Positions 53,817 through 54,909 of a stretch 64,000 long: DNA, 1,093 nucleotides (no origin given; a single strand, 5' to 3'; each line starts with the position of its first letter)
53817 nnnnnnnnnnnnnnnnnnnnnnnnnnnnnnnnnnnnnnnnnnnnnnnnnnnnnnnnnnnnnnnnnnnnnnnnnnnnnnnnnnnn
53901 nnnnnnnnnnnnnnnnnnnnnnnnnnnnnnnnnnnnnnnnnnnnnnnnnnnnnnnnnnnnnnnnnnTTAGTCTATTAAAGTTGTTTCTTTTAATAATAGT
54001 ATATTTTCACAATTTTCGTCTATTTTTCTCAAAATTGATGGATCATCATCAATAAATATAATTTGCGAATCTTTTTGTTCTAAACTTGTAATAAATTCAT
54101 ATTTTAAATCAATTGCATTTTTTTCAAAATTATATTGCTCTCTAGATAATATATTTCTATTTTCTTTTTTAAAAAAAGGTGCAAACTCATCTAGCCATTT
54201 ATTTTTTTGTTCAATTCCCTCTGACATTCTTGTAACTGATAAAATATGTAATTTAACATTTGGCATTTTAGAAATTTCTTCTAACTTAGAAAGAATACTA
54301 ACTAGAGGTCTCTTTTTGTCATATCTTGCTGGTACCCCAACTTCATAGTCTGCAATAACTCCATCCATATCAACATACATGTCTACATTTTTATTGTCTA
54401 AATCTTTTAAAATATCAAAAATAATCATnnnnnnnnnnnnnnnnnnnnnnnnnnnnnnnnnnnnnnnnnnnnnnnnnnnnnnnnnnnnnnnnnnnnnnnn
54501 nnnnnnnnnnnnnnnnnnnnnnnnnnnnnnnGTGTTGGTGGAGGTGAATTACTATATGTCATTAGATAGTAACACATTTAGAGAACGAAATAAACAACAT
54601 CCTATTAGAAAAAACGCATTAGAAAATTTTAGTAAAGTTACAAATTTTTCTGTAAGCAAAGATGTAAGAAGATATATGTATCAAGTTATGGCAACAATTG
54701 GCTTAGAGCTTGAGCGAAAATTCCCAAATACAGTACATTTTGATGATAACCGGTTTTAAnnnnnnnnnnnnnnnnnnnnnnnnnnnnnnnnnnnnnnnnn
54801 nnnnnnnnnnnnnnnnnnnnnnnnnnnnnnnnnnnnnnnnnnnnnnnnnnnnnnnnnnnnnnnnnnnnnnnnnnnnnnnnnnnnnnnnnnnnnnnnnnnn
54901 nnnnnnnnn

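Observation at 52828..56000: Accessory islet: HAD nucleotidase / small ORF / zeta-toxin operon divergent from an atypical RSH gene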

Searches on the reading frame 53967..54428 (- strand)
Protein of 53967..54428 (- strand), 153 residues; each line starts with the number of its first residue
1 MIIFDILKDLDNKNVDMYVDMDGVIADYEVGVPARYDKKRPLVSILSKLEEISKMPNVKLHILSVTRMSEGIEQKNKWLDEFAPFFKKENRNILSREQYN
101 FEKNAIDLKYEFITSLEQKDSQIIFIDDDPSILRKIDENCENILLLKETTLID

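Call 3: search_protein_families(library=pfam, proteins=[window:53967-54428:-], max_evalue=0.1)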
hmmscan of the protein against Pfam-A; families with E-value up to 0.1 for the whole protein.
window:53967-54428:- (153 aa): 1 family
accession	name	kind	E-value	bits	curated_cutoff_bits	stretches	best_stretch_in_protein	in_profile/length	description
PF06941.18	NT5C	-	0.0019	18.6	24.8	1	40-96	67-123/180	5' nucleotidase, deoxy (Pyrimidine), cytosolic type C protein (NT5C)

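Call 4: search_protein_families(library=padloc, proteins=[window:53967-54428:-], max_evalue=0.1)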
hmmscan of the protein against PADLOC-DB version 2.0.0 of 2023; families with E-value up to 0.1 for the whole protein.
window:53967-54428:- (153 aa): 0 families

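Call 6: search_protein_families(library=ncbifam, proteins=[window:53967-54428:-], max_evalue=1)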
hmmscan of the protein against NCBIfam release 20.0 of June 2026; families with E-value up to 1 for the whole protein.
window:53967-54428:- (153 aa): 2 families
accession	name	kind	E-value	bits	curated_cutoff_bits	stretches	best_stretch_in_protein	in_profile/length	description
TIGR03684.1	arCOG00985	hypoth_equivalog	0.018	14.9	120.6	1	87-145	6-64/154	arCOG04150 universal archaeal PUA-domain protein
NF033520.1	transpos_IS982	equivalog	0.041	13.5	130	1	63-128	8-78/243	IS982 family transposase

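Call 7: search_protein_families(library=phrogs, proteins=[window:53967-54428:-], max_evalue=0.1)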
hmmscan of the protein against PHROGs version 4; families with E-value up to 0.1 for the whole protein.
window:53967-54428:- (153 aa): 5 families
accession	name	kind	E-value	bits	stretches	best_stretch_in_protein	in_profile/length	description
phrog_2643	-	moron, auxiliary metabolic gene and host takeover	4.6e-05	24.1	1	11-40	3-32/182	5'-3' deoxyribonucleotidase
phrog_420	-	unknown function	6.9e-05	23.5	1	45-139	89-168/267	unknown function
phrog_415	-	other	0.00062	20.5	1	17-142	24-160/218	polynucleotide kinase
phrog_1238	-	moron, auxiliary metabolic gene and host takeover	0.016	15.9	1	13-90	21-87/155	phosphoheptose isomerase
phrog_28682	-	unknown function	0.036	15.4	1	75-116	23-64/76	-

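Call 21: find_homologous_proteins(query=window:53967-54428:-, max_evalue=0.001)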
Query window:53967-54428:- (153 aa): 868 proteins with E <= 0.001 among 894 candidates; the best 120 are listed.
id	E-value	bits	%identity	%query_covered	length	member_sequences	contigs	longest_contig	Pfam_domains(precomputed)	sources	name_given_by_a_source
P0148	2.4e-91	321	99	100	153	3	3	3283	-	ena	-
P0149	5.8e-80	284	86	100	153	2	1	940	-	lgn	-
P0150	1.1e-68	248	76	100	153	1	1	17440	-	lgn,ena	-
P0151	2.1e-67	244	73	100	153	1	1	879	-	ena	-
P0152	5.2e-67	242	72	100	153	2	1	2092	-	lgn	-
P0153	1.9e-65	237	73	100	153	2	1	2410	-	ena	-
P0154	4.8e-64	233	71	100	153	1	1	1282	-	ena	-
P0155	6.5e-63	229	69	100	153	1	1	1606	-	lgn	-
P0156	8.8e-63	229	71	100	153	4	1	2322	-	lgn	-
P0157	2.1e-62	227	68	100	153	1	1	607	-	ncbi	-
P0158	2.4e-62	227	65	100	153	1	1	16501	-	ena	-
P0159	2.5e-61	224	65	100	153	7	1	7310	-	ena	-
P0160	8.3e-60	219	69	100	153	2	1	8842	-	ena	-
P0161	3.4e-59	217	68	100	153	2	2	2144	-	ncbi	-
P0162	2.7e-58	214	65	100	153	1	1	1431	-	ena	-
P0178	5.4e-48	181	60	100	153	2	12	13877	PF06941.18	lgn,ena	-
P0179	6.0e-48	181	58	97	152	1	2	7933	PF06941.18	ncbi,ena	-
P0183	1.6e-47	179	61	100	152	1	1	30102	PF06941.18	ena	-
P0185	1.7e-47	179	56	100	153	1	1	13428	PF06941.18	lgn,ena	-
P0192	6.8e-47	177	56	100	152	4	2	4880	PF06941.18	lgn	-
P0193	7.5e-47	177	58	100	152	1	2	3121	PF06941.18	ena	-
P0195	1.0e-46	177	58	100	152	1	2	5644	PF06941.18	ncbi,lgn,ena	-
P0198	1.9e-46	176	58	100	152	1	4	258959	PF06941.18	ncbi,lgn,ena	-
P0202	2.7e-46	175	58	99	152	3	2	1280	PF06941.18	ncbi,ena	-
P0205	4.2e-46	175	58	100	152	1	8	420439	-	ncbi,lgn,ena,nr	ncbi:MAG: hypothetical protein IKF17_04620 [Clostridia bacterium]|nr:hypothetical protein [Clostridi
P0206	4.2e-46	175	55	96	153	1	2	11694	PF06941.18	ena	-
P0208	5.8e-46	174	57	100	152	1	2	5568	PF06941.18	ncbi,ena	-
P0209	5.9e-46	174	58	100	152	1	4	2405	PF06941.18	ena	-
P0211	6.9e-46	174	58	100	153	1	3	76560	PF06941.18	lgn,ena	-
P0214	7.3e-46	174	58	100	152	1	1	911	PF06941.18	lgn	-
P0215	8.3e-46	174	61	93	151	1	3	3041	PF06941.18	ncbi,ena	-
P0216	9.8e-46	173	56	100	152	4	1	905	PF06941.18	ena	-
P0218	1.1e-45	173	56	100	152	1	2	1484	PF06941.18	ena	-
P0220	1.4e-45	173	58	100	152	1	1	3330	PF06941.18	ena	-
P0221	1.5e-45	173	56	100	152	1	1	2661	PF06941.18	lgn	-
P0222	1.5e-45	173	59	100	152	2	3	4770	PF06941.18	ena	-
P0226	2.3e-45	172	58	100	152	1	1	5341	PF06941.18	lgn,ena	-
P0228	2.7e-45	172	58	93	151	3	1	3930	PF06941.18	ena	-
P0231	2.9e-45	172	56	100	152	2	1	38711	PF06941.18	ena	-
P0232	3.3e-45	172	58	100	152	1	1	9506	PF06941.18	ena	-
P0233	3.3e-45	172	56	100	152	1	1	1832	PF06941.18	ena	-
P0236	4.6e-45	171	55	100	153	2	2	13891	PF06941.18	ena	-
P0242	1.2e-44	170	55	100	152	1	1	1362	PF06941.18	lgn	-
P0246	1.5e-44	170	56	100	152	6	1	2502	PF06941.18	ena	-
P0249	2.2e-44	169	57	100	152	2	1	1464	PF06941.18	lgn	-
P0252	3.0e-44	169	56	100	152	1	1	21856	PF06941.18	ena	-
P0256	3.3e-44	168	53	100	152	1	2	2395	PF06941.18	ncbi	-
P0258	4.1e-44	168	54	100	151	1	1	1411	PF06941.18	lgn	-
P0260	4.3e-44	168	58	93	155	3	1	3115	PF06941.18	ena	-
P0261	4.3e-44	168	54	100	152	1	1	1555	PF06941.18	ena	-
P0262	4.5e-44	168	58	100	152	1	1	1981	PF06941.18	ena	-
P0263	4.7e-44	168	57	100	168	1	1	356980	PF06941.18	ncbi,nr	ncbi:MAG: hypothetical protein J6M60_00665 [Clostridia bacterium]|nr:hypothetical protein [Clostridi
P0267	6.0e-44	168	59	92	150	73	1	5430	PF06941.18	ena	-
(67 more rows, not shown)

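Call 23: find_related_loci(query=A3, collection=genome_contigs, flank=6000)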
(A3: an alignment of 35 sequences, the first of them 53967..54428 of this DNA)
Query A3 (153 aa) in genome_contigs; peptide patterns used: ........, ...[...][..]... (x = any residue, [..] = any of these).
599 stretches matched a pattern (row limit reached: there are more); 79 encode a relative of the query (tblastn E <= 1e-3); 77 distinct loci.
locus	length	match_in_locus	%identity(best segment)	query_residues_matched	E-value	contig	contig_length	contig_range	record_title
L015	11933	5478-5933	59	1-153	8e-55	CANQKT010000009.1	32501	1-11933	MAG: uncultured Clostridia bacterium isolate Lapin-027__bin27 genome assembly, contig: Lapin-027__NODE_1052_length_32501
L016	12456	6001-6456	58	1-153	3e-53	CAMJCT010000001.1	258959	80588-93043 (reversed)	MAG: uncultured Clostridium sp. isolate SRR12081297_bin.14_metaWRAP_v1.3_MAG genome assembly, contig: ERZ12289777.11, wh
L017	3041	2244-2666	61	12-153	7e-52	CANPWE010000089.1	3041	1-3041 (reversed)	MAG: uncultured Clostridia bacterium isolate Lapin-001__bin11 genome assembly, contig: Lapin-001__NODE_22675_length_3041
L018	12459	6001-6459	55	1-153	2e-51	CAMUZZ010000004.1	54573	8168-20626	MAG TPA_asm: uncultured Clostridium sp. isolate SRR8387719_bin.41_metaWRAP_v1.3_MAG genome assembly, contig: ERZ14209547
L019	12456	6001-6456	58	1-153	3e-51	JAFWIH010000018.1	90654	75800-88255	MAG: Clostridia bacterium isolate RGIG5765 Sheep_Ileum-4__c192208, whole genome shotgun sequence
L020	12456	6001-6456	56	1-153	2e-51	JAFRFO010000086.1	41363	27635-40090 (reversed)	MAG: Clostridia bacterium isolate RGIG2424 Goat_Ileum.Co__c739183, whole genome shotgun sequence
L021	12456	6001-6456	56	1-153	3e-50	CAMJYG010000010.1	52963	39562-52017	MAG: uncultured Clostridium sp. isolate SRR12081298_bin.62_metaWRAP_v1.3_MAG genome assembly, contig: ERZ12289774.626, w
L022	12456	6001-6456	56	1-153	4e-50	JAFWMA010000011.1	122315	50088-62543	MAG: Clostridia bacterium isolate RGIG5862 Sheep_Jejunum-2__c693, whole genome shotgun sequence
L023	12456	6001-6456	57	1-153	6e-50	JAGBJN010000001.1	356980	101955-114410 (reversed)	MAG: Clostridia bacterium isolate RGIG9176 Water_deer_Reticulum-5__c59, whole genome shotgun sequence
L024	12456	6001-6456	54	1-153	2e-49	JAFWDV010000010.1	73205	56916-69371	MAG: Clostridia bacterium isolate RGIG5649 Sheep_Duodenum-3__c1044, whole genome shotgun sequence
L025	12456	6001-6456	54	1-153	2e-48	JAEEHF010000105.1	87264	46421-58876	MAG: Bacillota bacterium isolate Tb.RUG.116 k141_9539730_flag=1_multi=14.9950_len=87264, whole genome shotgun sequence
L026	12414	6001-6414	57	15-153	2e-47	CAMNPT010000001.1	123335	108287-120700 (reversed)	MAG: uncultured Clostridium sp. isolate SRR873597_bin.160_metaWRAP_v1.3_MAG genome assembly, contig: NODE.151_length_123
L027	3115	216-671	51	1-153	5e-47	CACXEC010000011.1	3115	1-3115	MAG: uncultured Erysipelotrichaceae bacterium isolate RUG11168 genome assembly, contig: RUG11168_asm_11, whole genome sh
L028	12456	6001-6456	51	1-153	6e-46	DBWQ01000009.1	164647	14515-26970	MAG TPA_asm: Clostridiales bacterium UBA1234 UBA1234_contig_88039, whole genome shotgun sequence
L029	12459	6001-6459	52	1-153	4e-46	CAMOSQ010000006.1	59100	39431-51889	MAG: uncultured Bacillales bacterium isolate SRR873602_bin.41_metaWRAP_v1.3_MAG genome assembly, contig: NODE_628_length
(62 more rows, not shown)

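Call 50: search_solved_structures(query=A3, max_evalue=0.01, show_alignments=2)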
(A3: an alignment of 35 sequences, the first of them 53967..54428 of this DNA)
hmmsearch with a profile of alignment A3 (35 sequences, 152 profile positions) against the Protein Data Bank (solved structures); distinct sequences matched with E-value up to 0.01: 10.
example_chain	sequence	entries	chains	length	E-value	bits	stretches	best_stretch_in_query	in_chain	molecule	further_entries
2jao_A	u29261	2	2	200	0.00036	23.8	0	14-41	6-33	5'(3')-DEOXYRIBONUCLEOTIDASE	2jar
4mwo_A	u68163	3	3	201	0.0013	22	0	14-41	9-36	5'(3')-deoxyribonucleotidase, mitochondrial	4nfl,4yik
4l6a_A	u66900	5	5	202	0.0013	22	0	14-41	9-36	5'(3')-deoxyribonucleotidase, mitochondrial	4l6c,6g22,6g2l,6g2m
4mum_A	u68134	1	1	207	0.0014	21.9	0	14-41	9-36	Mitochondrial 5' nucleotidase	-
1mh9_A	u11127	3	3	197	0.0014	21.9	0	15-41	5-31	deoxyribonucleotidase | 5(3)-deoxyribonucleotidase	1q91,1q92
6g2n_A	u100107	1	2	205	0.0024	21.1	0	13-41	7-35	5'(3')-deoxyribonucleotidase, cytosolic type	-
4l57_A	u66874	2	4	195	0.0032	20.7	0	14-41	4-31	5'(3')-deoxyribonucleotidase, cytosolic type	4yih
2i7d_A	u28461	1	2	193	0.0043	20.3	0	14-41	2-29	5'(3')-deoxyribonucleotidase, cytosolic type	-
3u13_A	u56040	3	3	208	0.0051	20.1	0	14-41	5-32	artificial protein OR51 | DE NOVO DESIGNED CYSTEINE ESTERASE ECH13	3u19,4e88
1z4i_A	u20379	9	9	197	0.0098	19.2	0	15-41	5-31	5'(3')-deoxyribonucleotidase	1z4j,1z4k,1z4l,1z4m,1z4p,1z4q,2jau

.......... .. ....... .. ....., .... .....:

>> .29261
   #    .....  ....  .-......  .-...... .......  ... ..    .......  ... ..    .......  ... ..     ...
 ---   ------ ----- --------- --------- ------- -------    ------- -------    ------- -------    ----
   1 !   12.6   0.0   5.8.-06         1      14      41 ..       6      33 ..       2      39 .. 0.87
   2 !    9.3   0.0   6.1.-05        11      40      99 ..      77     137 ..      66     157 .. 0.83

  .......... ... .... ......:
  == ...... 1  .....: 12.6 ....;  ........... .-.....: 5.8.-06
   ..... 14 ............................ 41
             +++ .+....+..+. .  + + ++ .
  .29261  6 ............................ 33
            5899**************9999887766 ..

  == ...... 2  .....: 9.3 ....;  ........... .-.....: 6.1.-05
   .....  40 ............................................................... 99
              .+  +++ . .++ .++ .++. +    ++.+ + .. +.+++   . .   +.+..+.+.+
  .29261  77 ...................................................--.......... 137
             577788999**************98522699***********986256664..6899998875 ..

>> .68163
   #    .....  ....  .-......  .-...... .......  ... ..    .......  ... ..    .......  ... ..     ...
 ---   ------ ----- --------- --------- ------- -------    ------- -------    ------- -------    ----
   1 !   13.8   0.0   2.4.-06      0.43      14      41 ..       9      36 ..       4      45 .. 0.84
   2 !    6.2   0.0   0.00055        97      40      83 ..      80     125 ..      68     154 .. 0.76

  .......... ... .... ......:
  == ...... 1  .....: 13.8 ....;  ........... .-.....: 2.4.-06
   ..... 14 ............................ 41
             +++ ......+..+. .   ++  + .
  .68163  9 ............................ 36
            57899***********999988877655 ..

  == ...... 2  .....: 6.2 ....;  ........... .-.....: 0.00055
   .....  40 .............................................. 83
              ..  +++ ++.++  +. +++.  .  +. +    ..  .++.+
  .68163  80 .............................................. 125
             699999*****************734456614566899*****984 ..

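Call 67: find_encoding_contigs(protein=P0205, flank=5000, max_places=2)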
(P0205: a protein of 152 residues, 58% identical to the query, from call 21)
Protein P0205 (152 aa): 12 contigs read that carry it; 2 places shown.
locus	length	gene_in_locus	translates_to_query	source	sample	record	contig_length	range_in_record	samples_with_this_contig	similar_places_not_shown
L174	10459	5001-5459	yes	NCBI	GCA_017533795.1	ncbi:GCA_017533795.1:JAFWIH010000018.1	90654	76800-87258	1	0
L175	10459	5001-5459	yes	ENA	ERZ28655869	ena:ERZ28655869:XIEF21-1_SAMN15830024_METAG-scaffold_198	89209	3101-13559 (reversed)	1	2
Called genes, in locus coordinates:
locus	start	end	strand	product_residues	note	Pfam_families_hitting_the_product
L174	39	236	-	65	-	PF00830:Ribosomal_L28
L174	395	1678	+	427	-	PF05697:Trigger_N, PF00254:FKBP_C, PF05698:Trigger_C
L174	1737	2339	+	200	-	PF00574:CLP_protease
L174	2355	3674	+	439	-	PF06689:zf-C4_ClpX, PF00493:MCM, PF01078:Mg_chelatase (faint), PF05496:RuvB_N (faint), PF00004:AAA, PF07724:AAA_2, PF07728:AAA_5 (faint), PF10431:ClpB_D2-small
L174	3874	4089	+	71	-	-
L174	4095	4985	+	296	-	PF06414:Zeta_toxin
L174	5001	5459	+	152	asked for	-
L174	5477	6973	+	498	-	PF01336:tRNA_anti-codon, PF00152:tRNA-synt_2, PF01409:tRNA-synt_2d (faint)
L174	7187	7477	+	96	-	-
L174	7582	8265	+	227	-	-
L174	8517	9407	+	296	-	PF04203:Sortase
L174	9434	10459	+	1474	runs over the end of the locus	PF13519:VWA_2, PF24558:DUF7604, PF12892:FctA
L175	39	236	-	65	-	PF00830:Ribosomal_L28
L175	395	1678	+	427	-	PF05697:Trigger_N, PF00254:FKBP_C, PF05698:Trigger_C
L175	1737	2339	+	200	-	PF00574:CLP_protease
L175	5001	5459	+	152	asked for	-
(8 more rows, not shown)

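Call 77: predict_structure(alignment_id=A3)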
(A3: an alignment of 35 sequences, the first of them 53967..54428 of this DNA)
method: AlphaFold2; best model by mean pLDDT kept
length: 153 residues; sequences in the alignment: 35
mean_pLDDT: 87.7   pTM: 0.85
mean pLDDT of the five models: 87.7, 86.9, 86.6, 86.3, 85.5
residues with pLDDT >= 90: 105; 70-90: 30; 50-70: 14; < 50: 4
segments of 3 or more residues with pLDDT < 50: 30-33
pLDDT, mean of each block of 10 residues (from residue 1): 92 95 67 52 83 96 93 90 92 94 95 88 94 94 92 80
secondary structure, 60 per line:
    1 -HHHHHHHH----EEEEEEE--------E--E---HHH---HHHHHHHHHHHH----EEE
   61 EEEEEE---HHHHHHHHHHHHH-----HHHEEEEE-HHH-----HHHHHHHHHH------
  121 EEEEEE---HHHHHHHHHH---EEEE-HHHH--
elements in order: H2-9 E14-20 H42-53 E58-66 H70-82 E91-95 H105-114 E121-126 H130-139 E143-146 H148-151

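Call 81: fold_search(model_id=the predicted structure, library=pdb)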
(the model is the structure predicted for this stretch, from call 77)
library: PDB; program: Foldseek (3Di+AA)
matches with E <= 10: 1548; with E <= 0.001: 0
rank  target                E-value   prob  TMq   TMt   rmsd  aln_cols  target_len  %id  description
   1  2fpr_A                1.1e-03  1.00  0.46  0.45   6.1       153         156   13  Crystal structure the N-terminal domain of E. coli HisB. Apo Mg model. (released 2006-09-05)
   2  5uj0_A                1.4e-03  1.00  0.54  0.58   4.8       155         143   12  Structure of T4Pnkp 3' phosphatase covalently bound to BeF3 (released 2017-02-08)
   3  2fps_A                1.9e-03  0.99  0.45  0.44   6.3       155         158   13  Crystal structure of the N-terminal domain of E.coli HisB- Apo Ca model. (released 2006-09-05)
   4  2fps_B                2.3e-03  0.99  0.49  0.46   5.8       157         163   13  Crystal structure of the N-terminal domain of E.coli HisB- Apo Ca model. (released 2006-09-05)
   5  1kjn_A                2.9e-03  0.89  0.32  0.32   7.6       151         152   11  Structure of MT0777 (released 2002-08-14)
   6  5uj0_B                3.1e-03  1.00  0.56  0.59   5.3       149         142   14  Structure of T4Pnkp 3' phosphatase covalently bound to BeF3 (released 2017-02-08)
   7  2ia5_D                3.3e-03  1.00  0.54  0.31   5.5       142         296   16  T4 polynucleotide kinase/phosphatase with bound sulfate and magnesium. (released 2007-06-05)
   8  2fpr_B                3.8e-03  0.98  0.46  0.44   6.2       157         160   13  Crystal structure the N-terminal domain of E. coli HisB. Apo Mg model. (released 2006-09-05)
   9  3et4                  4.0e-03  0.93  0.40  0.28   8.8       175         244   11  Structure of Recombinant Haemophilus Influenzae E(P4) Acid Phosphatase (released 2008-10-14)
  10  1q92                  6.3e-03  0.99  0.44  0.35   7.9       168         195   17  Crystal structure of human mitochondrial deoxyribonucleotidase in complex with the inhibitor PMcP-U (released 2004-04-20)
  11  3u13                  7.1e-03  0.99  0.45  0.36   7.7       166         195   17  Crystal Structure of de Novo design of cystein esterase ECH13 at the resolution 1.6A, Northeast Structural Genomics Cons (released 2011-11-23)
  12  5mq9_B                8.1e-03  1.00  0.48  0.47   6.4       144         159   12  Crystal structure of Rae1 (YacP) from Bacillus subtilis (W164L mutant) (released 2017-04-19)
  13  4mum                  8.6e-03  0.98  0.48  0.39   7.7       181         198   15  Crystal structure of mitochondrial 5'(3')-deoxy ribonucleotidase alternative spliced variant (released 2014-02-26)
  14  4l6a                  8.6e-03  0.97  0.41  0.33   9.1       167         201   18  Structure of human mitochondrial 5'(3')-deoxyribonucleotidase (released 2014-02-12)
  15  4egc_B                9.2e-03  1.00  0.48  0.31   3.7       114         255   15  Crystal Structure of MBP-fused Human Six1 Bound to Human Eya2 Eya Domain (released 2013-02-27)
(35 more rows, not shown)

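Call 92: search_protein_families(library=ncbifam, proteins=[L174:4095-4985:+, L174:3874-4089:+], max_evalue=0.01)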
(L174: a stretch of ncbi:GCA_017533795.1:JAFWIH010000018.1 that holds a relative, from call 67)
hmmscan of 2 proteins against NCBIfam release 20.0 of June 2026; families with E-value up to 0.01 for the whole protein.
L174:4095-4985:+ (296 aa): 2 families
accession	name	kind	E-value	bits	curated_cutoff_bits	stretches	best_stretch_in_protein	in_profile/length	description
NF041574.1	antitoxPezT_Strep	equivalog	2.3e-10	40.1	470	1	13-212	6-207/251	type II toxin-antitoxin system toxin PezT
TIGR02114.1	coaB_strep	equivalog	0.006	16.4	217.2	0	130-158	70-99/228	phosphopantothenate--cysteine ligase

L174:3874-4089:+ (71 aa): 0 families

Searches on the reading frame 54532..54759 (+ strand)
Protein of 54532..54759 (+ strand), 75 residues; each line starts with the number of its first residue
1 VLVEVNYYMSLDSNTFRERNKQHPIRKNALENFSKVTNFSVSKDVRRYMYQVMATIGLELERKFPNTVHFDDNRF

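Call 3: search_protein_families(library=pfam, proteins=[window:54532-54759:+], max_evalue=0.1)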
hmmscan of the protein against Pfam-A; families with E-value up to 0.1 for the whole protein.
window:54532-54759:+ (75 aa): 0 families

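Call 4: search_protein_families(library=padloc, proteins=[window:54532-54759:+], max_evalue=0.1)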
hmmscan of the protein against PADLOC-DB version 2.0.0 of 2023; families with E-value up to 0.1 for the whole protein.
window:54532-54759:+ (75 aa): 0 families

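Call 6: search_protein_families(library=ncbifam, proteins=[window:54532-54759:+], max_evalue=1)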
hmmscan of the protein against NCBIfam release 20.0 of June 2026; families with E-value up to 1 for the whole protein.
window:54532-54759:+ (75 aa): 1 family
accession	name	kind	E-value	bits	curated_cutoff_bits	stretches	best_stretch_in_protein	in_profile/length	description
NF047513.1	LIC_13246_fam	equivalog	0.083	12.9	70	1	14-72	30-87/116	LIC_13246 family protein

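Call 7: search_protein_families(library=phrogs, proteins=[window:54532-54759:+], max_evalue=0.1)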
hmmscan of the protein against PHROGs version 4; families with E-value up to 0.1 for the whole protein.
window:54532-54759:+ (75 aa): 0 families
